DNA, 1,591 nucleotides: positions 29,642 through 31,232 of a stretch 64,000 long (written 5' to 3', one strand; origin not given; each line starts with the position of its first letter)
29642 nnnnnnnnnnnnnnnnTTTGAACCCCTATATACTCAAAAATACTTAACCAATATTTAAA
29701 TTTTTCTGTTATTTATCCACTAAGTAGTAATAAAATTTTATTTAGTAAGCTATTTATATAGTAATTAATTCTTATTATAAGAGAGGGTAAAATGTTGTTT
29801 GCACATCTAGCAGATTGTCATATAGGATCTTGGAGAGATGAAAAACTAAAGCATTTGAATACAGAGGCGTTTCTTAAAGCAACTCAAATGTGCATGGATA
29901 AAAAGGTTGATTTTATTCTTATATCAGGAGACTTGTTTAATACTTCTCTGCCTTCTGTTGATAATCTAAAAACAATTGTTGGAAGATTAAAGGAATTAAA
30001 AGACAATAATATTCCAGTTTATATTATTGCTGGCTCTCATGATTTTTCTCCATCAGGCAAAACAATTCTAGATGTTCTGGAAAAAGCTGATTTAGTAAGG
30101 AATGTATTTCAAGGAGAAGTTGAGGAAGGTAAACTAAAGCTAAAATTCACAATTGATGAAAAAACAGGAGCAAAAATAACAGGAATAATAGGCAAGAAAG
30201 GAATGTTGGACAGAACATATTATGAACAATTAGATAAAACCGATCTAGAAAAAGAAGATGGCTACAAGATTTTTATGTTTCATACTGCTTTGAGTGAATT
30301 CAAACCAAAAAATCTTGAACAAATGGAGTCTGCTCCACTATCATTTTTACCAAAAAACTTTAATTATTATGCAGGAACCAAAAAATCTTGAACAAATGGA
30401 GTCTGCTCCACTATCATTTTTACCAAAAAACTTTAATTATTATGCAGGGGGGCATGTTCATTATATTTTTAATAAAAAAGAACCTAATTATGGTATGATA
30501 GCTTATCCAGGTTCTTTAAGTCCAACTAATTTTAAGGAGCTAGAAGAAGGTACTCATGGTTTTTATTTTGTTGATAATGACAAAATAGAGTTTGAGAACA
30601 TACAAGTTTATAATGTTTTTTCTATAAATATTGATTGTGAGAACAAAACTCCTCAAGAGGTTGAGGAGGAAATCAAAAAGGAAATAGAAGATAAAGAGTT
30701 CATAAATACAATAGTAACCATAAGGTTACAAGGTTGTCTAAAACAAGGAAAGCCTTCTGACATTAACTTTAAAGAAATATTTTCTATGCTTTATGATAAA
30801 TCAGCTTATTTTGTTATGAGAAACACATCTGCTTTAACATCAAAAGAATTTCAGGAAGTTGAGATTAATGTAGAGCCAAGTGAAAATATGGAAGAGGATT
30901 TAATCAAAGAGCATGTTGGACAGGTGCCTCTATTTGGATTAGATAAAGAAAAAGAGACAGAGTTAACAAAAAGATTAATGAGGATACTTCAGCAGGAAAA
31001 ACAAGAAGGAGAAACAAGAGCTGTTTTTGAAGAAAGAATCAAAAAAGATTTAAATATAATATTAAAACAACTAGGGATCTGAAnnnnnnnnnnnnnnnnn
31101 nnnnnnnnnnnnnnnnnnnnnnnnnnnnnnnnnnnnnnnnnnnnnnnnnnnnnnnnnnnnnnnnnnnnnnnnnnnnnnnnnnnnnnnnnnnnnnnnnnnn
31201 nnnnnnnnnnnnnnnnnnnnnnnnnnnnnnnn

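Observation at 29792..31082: mre11 disrupted by a perfect 73-bp tandem duplication; no rad50 adjacent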

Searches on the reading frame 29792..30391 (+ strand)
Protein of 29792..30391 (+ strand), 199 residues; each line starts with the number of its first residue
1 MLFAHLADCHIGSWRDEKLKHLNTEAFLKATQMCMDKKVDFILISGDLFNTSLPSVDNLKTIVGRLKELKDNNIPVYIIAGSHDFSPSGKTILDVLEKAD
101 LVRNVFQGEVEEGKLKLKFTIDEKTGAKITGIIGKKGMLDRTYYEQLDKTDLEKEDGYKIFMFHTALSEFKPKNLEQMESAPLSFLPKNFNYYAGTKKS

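Call 9: find_encoding_contigs(protein=window:29792-30391:+, flank=10000, max_places=10)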
Protein window:29792-30391:+ (199 aa): no gene with exactly this product is on record in the collection.

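Call 45: search_protein_families(library=ncbifam, proteins=[L034:11202-13259:+, L027:1754-3808:+, L036:11289-13391:+, L031:750-2282:+], max_evalue=0.00001)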
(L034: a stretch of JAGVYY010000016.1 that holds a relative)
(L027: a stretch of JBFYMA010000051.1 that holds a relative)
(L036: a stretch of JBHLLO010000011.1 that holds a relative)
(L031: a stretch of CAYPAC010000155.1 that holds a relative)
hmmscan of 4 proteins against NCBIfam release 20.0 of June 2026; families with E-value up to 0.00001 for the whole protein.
L034:11202-13259:+ (685 aa): 18 families
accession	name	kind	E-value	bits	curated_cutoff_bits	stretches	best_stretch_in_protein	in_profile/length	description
NF003034.1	PRK03918.1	equivalog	4.1e-37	127.6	700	2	1-295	1-282/878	DNA double-strand break repair ATPase Rad50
NF045487.1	ASRP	equivalog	2.6e-35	122.1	300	1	16-659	7-589/593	archaea-specific SMC-related protein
NF002244.0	PRK01156.1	equivalog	5.2e-33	114.2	847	2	1-351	1-335/895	DNA double-strand break repair ATPase Rad50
NF002572.0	PRK02224.1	equivalog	5.5e-31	107.7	1087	3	1-97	1-97/888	DNA double-strand break repair ATPase Rad50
NF041034.1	Rad50_Sulf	equivalog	8.1e-31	106.7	1000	2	467-678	651-861/872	DNA double-strand break repair ATPase Rad50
NF041035.1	Rad50_Halo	equivalog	1.1e-27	96.8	1000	3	1-95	1-95/883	DNA double-strand break repair ATPase Rad50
NF053563.1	Rkd4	equivalog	5.9e-14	51.2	860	1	2-92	2-96/747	arcadin-4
TIGR02169.1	SMC_prok_A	equivalog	6.5e-11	40.7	729.4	1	3-519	2-510/1165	chromosome segregation protein SMC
TIGR02168.1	SMC_prok_B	equivalog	6.5e-09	34.1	567.35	0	175-347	305-482/1181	chromosome segregation protein SMC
NF045780.1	TrlF_fam_ATP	equivalog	1.7e-08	33.6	350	0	16-343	302-638/944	TrlF family AAA-like ATPase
TIGR00611.2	recf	equivalog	1.2e-07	31.2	172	1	3-91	1-89/339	DNA replication/repair protein RecF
TIGR03185.1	DNA_S_dndD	equivalog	4.4e-07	28.8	245.85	0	1-50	1-55/650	DNA sulfur modification protein DndD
TIGR02857.1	CydD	equivalog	9.3e-07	28.1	435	0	592-674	458-529/529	thiol reductant ABC exporter subunit CydD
NF041751.2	sbcc_Staph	equivalog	2.4e-06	25.8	920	1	5-192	5-196/1007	exonuclease subunit SbcC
TIGR04521.1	ECF_ATPase_2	equivalog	2.6e-06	26.8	330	0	592-679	144-223/279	energy-coupling factor transporter ATPase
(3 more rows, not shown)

L027:1754-3808:+ (684 aa): 14 families
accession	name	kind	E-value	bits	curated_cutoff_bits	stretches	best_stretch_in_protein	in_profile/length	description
NF003034.1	PRK03918.1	equivalog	7.8e-37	126.7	700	2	1-344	1-331/878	DNA double-strand break repair ATPase Rad50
NF002244.0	PRK01156.1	equivalog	1.4e-33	116.1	847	2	1-290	1-281/895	DNA double-strand break repair ATPase Rad50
NF045487.1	ASRP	equivalog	5.2e-30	104.6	300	1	17-616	8-556/593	archaea-specific SMC-related protein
NF002572.0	PRK02224.1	equivalog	4.3e-28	98.1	1087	2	1-125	1-124/888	DNA double-strand break repair ATPase Rad50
NF041034.1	Rad50_Sulf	equivalog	1.6e-27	95.8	1000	2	1-344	1-321/872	DNA double-strand break repair ATPase Rad50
NF041035.1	Rad50_Halo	equivalog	6.2e-27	94.3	1000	3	1-123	1-122/883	DNA double-strand break repair ATPase Rad50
NF053563.1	Rkd4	equivalog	2.2e-13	49.3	860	1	1-541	1-511/747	arcadin-4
TIGR00618.1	sbcc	subfamily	5.3e-13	47.8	478.5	1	1-290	1-295/1043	exonuclease subunit SbcC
TIGR00611.2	recf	equivalog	1.2e-07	31.2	172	1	3-93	1-91/339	DNA replication/repair protein RecF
NF010680.0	PRK14079.1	equivalog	2.9e-07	29.8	386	1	1-120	1-119/349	recombination protein F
TIGR02857.1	CydD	equivalog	3.8e-07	29.4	435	0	590-672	457-528/529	thiol reductant ABC exporter subunit CydD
TIGR01166.1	cbiO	subfamily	8.1e-07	28.7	211.8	0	564-658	100-183/190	cobalt ABC transporter, ATP-binding protein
NF045780.1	TrlF_fam_ATP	equivalog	1.1e-06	27.7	350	0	26-253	312-538/944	TrlF family AAA-like ATPase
NF041751.2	sbcc_Staph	equivalog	4.4e-06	25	920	1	6-294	6-303/1007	exonuclease subunit SbcC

L036:11289-13391:+ (700 aa): 11 families
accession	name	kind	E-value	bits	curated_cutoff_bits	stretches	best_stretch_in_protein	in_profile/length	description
NF003034.1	PRK03918.1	equivalog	3.5e-36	124.6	700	2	1-449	1-418/878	DNA double-strand break repair ATPase Rad50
NF002572.0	PRK02224.1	equivalog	4.3e-29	101.4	1087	3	1-272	1-255/888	DNA double-strand break repair ATPase Rad50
NF002244.0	PRK01156.1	equivalog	1.7e-26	92.6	847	2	1-276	1-257/895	DNA double-strand break repair ATPase Rad50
NF041034.1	Rad50_Sulf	equivalog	1.3e-24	86.2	1000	2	1-316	1-287/872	DNA double-strand break repair ATPase Rad50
NF041035.1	Rad50_Halo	equivalog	7.8e-21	74.2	1000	2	1-99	1-97/883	DNA double-strand break repair ATPase Rad50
NF045487.1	ASRP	equivalog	3.1e-15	55.8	300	1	10-623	1-550/593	archaea-specific SMC-related protein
NF041751.2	sbcc_Staph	equivalog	3.1e-09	35.4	920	1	27-496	31-499/1007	exonuclease subunit SbcC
NF053563.1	Rkd4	equivalog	1.5e-08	33.3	860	1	2-50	2-50/747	arcadin-4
TIGR00611.2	recf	equivalog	2.7e-07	30.1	172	1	3-105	1-102/339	DNA replication/repair protein RecF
NF010680.0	PRK14079.1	equivalog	2.9e-07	29.8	386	0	3-141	3-146/349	recombination protein F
NF010068.0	PRK13548.1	equivalog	4.8e-06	25.8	261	0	601-679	134-208/261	heme ABC transporter ATP-binding protein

L031:750-2282:+ (510 aa): 6 families
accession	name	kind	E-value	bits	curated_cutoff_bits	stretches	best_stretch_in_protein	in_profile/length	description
NF040937.1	HerA_Thermprot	equivalog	1.2e-25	90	800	2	318-489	295-466/487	DNA double-strand break repair helicase HerA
NF040819.1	helicase_HerA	equivalog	2.4e-21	75.9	970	1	359-490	389-520/561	DNA double-strand break repair helicase HerA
NF053655.1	CedD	equivalog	7.5e-15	54.6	600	1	319-473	372-514/527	DNA-translocating ATPase CedD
NF042943.1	HerA_antiphage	equivalog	6.3e-12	44.8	800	1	331-488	395-553/566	anti-phage-associated helicase HerA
NF033849.1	ser_rich_anae_1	subfamily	6.6e-12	43.6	650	1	361-459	1005-1112/1163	serine-rich protein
NF042944.1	HerA_antiphage_2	equivalog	9.5e-09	34.5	850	0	124-178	110-161/576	anti-phage-associated helicase HerA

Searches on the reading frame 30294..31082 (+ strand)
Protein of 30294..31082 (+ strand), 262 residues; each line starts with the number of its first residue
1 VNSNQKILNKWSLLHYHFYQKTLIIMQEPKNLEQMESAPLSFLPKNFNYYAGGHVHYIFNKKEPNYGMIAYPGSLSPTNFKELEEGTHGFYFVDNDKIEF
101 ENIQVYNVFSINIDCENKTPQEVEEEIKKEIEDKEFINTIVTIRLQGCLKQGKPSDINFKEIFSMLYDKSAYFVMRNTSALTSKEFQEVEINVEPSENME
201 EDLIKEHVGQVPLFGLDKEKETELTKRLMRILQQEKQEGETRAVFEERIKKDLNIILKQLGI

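Call 45: search_protein_families(library=ncbifam, proteins=[L034:11202-13259:+, L027:1754-3808:+, L036:11289-13391:+, L031:750-2282:+], max_evalue=0.00001)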
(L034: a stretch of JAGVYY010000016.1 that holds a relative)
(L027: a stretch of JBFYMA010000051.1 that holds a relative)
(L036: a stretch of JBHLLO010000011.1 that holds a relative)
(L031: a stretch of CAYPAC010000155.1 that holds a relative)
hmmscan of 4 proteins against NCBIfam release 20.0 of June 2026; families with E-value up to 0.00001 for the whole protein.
L034:11202-13259:+ (685 aa): 18 families
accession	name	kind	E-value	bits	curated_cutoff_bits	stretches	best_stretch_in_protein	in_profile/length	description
NF003034.1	PRK03918.1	equivalog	4.1e-37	127.6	700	2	1-295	1-282/878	DNA double-strand break repair ATPase Rad50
NF045487.1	ASRP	equivalog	2.6e-35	122.1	300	1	16-659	7-589/593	archaea-specific SMC-related protein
NF002244.0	PRK01156.1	equivalog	5.2e-33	114.2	847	2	1-351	1-335/895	DNA double-strand break repair ATPase Rad50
NF002572.0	PRK02224.1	equivalog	5.5e-31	107.7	1087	3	1-97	1-97/888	DNA double-strand break repair ATPase Rad50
NF041034.1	Rad50_Sulf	equivalog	8.1e-31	106.7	1000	2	467-678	651-861/872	DNA double-strand break repair ATPase Rad50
NF041035.1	Rad50_Halo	equivalog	1.1e-27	96.8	1000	3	1-95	1-95/883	DNA double-strand break repair ATPase Rad50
NF053563.1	Rkd4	equivalog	5.9e-14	51.2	860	1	2-92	2-96/747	arcadin-4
TIGR02169.1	SMC_prok_A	equivalog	6.5e-11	40.7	729.4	1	3-519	2-510/1165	chromosome segregation protein SMC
TIGR02168.1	SMC_prok_B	equivalog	6.5e-09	34.1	567.35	0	175-347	305-482/1181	chromosome segregation protein SMC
NF045780.1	TrlF_fam_ATP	equivalog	1.7e-08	33.6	350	0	16-343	302-638/944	TrlF family AAA-like ATPase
TIGR00611.2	recf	equivalog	1.2e-07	31.2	172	1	3-91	1-89/339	DNA replication/repair protein RecF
TIGR03185.1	DNA_S_dndD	equivalog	4.4e-07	28.8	245.85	0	1-50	1-55/650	DNA sulfur modification protein DndD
TIGR02857.1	CydD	equivalog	9.3e-07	28.1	435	0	592-674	458-529/529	thiol reductant ABC exporter subunit CydD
NF041751.2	sbcc_Staph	equivalog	2.4e-06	25.8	920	1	5-192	5-196/1007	exonuclease subunit SbcC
TIGR04521.1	ECF_ATPase_2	equivalog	2.6e-06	26.8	330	0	592-679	144-223/279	energy-coupling factor transporter ATPase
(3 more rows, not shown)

L027:1754-3808:+ (684 aa): 14 families
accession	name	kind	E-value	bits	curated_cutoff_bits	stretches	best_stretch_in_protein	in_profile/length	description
NF003034.1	PRK03918.1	equivalog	7.8e-37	126.7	700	2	1-344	1-331/878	DNA double-strand break repair ATPase Rad50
NF002244.0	PRK01156.1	equivalog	1.4e-33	116.1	847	2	1-290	1-281/895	DNA double-strand break repair ATPase Rad50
NF045487.1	ASRP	equivalog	5.2e-30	104.6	300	1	17-616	8-556/593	archaea-specific SMC-related protein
NF002572.0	PRK02224.1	equivalog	4.3e-28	98.1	1087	2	1-125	1-124/888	DNA double-strand break repair ATPase Rad50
NF041034.1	Rad50_Sulf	equivalog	1.6e-27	95.8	1000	2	1-344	1-321/872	DNA double-strand break repair ATPase Rad50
NF041035.1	Rad50_Halo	equivalog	6.2e-27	94.3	1000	3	1-123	1-122/883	DNA double-strand break repair ATPase Rad50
NF053563.1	Rkd4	equivalog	2.2e-13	49.3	860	1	1-541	1-511/747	arcadin-4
TIGR00618.1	sbcc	subfamily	5.3e-13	47.8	478.5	1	1-290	1-295/1043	exonuclease subunit SbcC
TIGR00611.2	recf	equivalog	1.2e-07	31.2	172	1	3-93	1-91/339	DNA replication/repair protein RecF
NF010680.0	PRK14079.1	equivalog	2.9e-07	29.8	386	1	1-120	1-119/349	recombination protein F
TIGR02857.1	CydD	equivalog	3.8e-07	29.4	435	0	590-672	457-528/529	thiol reductant ABC exporter subunit CydD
TIGR01166.1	cbiO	subfamily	8.1e-07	28.7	211.8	0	564-658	100-183/190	cobalt ABC transporter, ATP-binding protein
NF045780.1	TrlF_fam_ATP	equivalog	1.1e-06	27.7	350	0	26-253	312-538/944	TrlF family AAA-like ATPase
NF041751.2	sbcc_Staph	equivalog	4.4e-06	25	920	1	6-294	6-303/1007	exonuclease subunit SbcC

L036:11289-13391:+ (700 aa): 11 families
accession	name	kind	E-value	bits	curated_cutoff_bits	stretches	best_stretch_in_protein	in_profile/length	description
NF003034.1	PRK03918.1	equivalog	3.5e-36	124.6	700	2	1-449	1-418/878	DNA double-strand break repair ATPase Rad50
NF002572.0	PRK02224.1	equivalog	4.3e-29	101.4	1087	3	1-272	1-255/888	DNA double-strand break repair ATPase Rad50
NF002244.0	PRK01156.1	equivalog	1.7e-26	92.6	847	2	1-276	1-257/895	DNA double-strand break repair ATPase Rad50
NF041034.1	Rad50_Sulf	equivalog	1.3e-24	86.2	1000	2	1-316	1-287/872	DNA double-strand break repair ATPase Rad50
NF041035.1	Rad50_Halo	equivalog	7.8e-21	74.2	1000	2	1-99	1-97/883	DNA double-strand break repair ATPase Rad50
NF045487.1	ASRP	equivalog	3.1e-15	55.8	300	1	10-623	1-550/593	archaea-specific SMC-related protein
NF041751.2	sbcc_Staph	equivalog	3.1e-09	35.4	920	1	27-496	31-499/1007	exonuclease subunit SbcC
NF053563.1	Rkd4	equivalog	1.5e-08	33.3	860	1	2-50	2-50/747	arcadin-4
TIGR00611.2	recf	equivalog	2.7e-07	30.1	172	1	3-105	1-102/339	DNA replication/repair protein RecF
NF010680.0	PRK14079.1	equivalog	2.9e-07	29.8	386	0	3-141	3-146/349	recombination protein F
NF010068.0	PRK13548.1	equivalog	4.8e-06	25.8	261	0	601-679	134-208/261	heme ABC transporter ATP-binding protein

L031:750-2282:+ (510 aa): 6 families
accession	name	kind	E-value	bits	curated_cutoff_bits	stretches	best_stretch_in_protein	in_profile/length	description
NF040937.1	HerA_Thermprot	equivalog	1.2e-25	90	800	2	318-489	295-466/487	DNA double-strand break repair helicase HerA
NF040819.1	helicase_HerA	equivalog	2.4e-21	75.9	970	1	359-490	389-520/561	DNA double-strand break repair helicase HerA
NF053655.1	CedD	equivalog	7.5e-15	54.6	600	1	319-473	372-514/527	DNA-translocating ATPase CedD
NF042943.1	HerA_antiphage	equivalog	6.3e-12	44.8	800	1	331-488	395-553/566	anti-phage-associated helicase HerA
NF033849.1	ser_rich_anae_1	subfamily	6.6e-12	43.6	650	1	361-459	1005-1112/1163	serine-rich protein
NF042944.1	HerA_antiphage_2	equivalog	9.5e-09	34.5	850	0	124-178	110-161/576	anti-phage-associated helicase HerA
